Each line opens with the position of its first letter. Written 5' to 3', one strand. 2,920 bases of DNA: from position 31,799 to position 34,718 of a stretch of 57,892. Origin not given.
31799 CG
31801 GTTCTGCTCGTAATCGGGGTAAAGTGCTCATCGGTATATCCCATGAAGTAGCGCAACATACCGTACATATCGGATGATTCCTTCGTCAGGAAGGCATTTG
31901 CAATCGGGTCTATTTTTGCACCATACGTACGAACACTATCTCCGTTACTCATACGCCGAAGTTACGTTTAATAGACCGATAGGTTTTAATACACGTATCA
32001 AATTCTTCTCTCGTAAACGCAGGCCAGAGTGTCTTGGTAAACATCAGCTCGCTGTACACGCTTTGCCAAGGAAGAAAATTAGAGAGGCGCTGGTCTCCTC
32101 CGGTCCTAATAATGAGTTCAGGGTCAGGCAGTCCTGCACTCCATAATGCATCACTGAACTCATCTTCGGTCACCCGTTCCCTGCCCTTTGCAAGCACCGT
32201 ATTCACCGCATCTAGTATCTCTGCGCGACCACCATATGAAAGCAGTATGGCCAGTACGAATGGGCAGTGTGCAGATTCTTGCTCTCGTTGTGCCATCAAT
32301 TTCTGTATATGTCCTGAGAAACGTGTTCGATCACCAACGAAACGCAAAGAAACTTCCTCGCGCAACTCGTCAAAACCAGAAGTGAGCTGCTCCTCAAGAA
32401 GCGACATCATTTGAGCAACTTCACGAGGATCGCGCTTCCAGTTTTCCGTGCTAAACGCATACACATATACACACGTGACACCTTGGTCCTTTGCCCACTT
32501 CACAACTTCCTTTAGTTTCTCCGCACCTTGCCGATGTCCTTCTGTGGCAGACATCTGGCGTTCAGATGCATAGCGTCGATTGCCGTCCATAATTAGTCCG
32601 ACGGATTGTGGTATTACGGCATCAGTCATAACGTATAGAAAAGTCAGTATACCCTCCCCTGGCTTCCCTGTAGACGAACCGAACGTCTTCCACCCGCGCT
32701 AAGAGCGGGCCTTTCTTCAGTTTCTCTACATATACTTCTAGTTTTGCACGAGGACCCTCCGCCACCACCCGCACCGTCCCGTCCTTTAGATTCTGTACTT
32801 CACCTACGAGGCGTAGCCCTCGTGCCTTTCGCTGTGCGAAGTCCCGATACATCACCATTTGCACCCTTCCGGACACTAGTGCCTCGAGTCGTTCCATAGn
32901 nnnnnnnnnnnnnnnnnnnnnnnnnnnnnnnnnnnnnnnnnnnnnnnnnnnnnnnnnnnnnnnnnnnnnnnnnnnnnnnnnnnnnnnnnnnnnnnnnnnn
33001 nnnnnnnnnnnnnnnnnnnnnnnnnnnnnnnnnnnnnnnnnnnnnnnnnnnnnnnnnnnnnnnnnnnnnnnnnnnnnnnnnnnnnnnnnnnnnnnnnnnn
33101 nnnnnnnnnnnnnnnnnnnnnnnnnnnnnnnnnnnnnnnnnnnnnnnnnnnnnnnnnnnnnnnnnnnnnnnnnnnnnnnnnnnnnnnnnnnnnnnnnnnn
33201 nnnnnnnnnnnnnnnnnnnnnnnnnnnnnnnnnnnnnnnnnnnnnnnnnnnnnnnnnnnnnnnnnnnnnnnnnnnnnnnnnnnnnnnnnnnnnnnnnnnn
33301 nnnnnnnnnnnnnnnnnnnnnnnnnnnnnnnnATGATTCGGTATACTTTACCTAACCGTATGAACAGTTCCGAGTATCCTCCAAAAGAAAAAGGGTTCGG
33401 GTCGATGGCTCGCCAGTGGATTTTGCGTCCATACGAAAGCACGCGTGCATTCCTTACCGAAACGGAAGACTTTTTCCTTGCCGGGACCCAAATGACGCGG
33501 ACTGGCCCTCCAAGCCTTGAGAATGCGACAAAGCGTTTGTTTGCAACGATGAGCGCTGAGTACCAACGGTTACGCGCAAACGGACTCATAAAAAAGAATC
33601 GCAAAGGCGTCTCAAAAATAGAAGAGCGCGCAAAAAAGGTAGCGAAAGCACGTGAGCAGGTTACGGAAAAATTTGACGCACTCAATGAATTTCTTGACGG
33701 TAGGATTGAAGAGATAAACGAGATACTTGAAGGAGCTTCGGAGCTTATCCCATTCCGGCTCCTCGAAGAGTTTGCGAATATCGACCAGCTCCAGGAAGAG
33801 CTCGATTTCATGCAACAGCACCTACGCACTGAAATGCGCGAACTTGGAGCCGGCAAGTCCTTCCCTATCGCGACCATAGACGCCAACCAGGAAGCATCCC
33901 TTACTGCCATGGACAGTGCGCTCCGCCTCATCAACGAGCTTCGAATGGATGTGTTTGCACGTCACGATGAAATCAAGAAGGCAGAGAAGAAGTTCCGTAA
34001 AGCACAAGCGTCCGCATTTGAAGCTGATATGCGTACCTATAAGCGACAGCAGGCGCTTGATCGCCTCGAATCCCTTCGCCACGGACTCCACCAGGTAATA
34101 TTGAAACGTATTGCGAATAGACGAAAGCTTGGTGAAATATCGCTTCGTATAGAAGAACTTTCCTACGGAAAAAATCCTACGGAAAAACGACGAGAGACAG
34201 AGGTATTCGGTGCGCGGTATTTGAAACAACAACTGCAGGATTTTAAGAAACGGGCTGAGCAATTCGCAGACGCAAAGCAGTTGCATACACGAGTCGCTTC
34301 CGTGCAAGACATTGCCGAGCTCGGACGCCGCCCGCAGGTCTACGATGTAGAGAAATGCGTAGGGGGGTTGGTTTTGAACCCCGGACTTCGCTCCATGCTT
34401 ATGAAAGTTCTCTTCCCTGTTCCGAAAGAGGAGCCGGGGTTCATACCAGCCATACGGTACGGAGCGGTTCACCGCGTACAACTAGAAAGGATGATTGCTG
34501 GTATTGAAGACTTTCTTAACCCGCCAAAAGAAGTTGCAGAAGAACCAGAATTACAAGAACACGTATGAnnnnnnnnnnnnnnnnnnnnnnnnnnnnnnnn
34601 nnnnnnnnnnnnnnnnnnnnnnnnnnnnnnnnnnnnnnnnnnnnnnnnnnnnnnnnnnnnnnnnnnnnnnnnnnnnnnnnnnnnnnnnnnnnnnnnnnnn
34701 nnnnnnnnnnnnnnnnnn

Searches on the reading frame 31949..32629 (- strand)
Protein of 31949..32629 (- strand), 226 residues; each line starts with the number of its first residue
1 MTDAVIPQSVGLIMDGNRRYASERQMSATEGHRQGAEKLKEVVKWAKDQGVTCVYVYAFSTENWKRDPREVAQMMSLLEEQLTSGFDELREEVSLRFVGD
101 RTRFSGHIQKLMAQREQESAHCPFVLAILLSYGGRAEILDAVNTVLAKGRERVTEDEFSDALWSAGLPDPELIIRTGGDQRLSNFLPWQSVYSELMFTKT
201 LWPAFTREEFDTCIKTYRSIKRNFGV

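Call 33: find_homologous_proteins(query=window:31949-32629:-, max_evalue=1e-30)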
Query window:31949-32629:- (226 aa): 7950 proteins with E <= 1e-30 among 8000 candidates; the best 120 are listed.
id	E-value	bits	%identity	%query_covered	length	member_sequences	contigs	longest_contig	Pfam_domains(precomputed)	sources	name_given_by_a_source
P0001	2.7e-139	480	100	94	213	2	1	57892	PF01255.25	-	-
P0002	9.5e-92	324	68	94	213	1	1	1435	PF01255.25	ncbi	-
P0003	1.9e-77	278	58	98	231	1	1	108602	PF01255.25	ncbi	-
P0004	2.7e-76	274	56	100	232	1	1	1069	PF01255.25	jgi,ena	jgi:undecaprenyl diphosphate synthase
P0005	2.3e-75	271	58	97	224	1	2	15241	PF01255.25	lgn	-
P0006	4.3e-75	270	55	100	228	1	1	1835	PF01255.25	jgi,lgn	jgi:undecaprenyl diphosphate synthase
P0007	6.9e-75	269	53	99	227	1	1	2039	PF01255.25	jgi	jgi:undecaprenyl diphosphate synthase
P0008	1.2e-74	268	57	97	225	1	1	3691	PF01255.25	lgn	-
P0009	2.4e-74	267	53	100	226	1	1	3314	PF01255.25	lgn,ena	-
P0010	8.0e-74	266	56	97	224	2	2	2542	PF01255.25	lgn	-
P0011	5.0e-73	263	55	100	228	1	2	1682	PF01255.25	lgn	-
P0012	7.2e-73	263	57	97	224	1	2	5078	PF01255.25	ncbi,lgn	-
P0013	1.5e-72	261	54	100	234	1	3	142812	PF01255.25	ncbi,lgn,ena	-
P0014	4.3e-72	260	57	96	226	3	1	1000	PF01255.25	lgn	-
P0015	4.4e-72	260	55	100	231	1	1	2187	PF01255.25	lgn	-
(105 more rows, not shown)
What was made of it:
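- Tried and rejected: Looking for close relatives of the window organism, to compare filled and empty sites: the best UppS homologue is 68% identical on a 1.4-kb contig (call 33).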

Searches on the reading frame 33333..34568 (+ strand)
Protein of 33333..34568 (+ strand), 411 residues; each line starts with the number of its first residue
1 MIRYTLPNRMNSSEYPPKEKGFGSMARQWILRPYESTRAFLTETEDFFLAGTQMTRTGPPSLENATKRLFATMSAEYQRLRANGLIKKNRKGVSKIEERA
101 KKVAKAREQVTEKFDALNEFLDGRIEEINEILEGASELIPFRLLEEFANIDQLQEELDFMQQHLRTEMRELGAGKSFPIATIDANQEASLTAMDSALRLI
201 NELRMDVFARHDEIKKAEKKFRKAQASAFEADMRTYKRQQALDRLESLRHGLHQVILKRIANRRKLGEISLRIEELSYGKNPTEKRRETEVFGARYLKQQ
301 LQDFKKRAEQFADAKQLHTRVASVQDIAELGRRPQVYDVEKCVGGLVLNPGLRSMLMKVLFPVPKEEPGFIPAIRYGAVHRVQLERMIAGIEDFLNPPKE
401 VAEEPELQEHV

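Call 28: search_protein_families(library=pfam, proteins=[window:33333-34568:+], max_evalue=0.01)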
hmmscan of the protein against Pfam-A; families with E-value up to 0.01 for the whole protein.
window:33333-34568:+ (411 aa): 0 families

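Call 79: find_homologous_proteins(query=window:33333-34568:+, max_evalue=0.001)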
Query window:33333-34568:+ (411 aa): 1 proteins with E <= 0.001 among 5748 candidates.
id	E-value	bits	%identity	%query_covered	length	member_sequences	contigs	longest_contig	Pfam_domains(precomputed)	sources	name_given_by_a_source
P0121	1.9e-246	835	100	94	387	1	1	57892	-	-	-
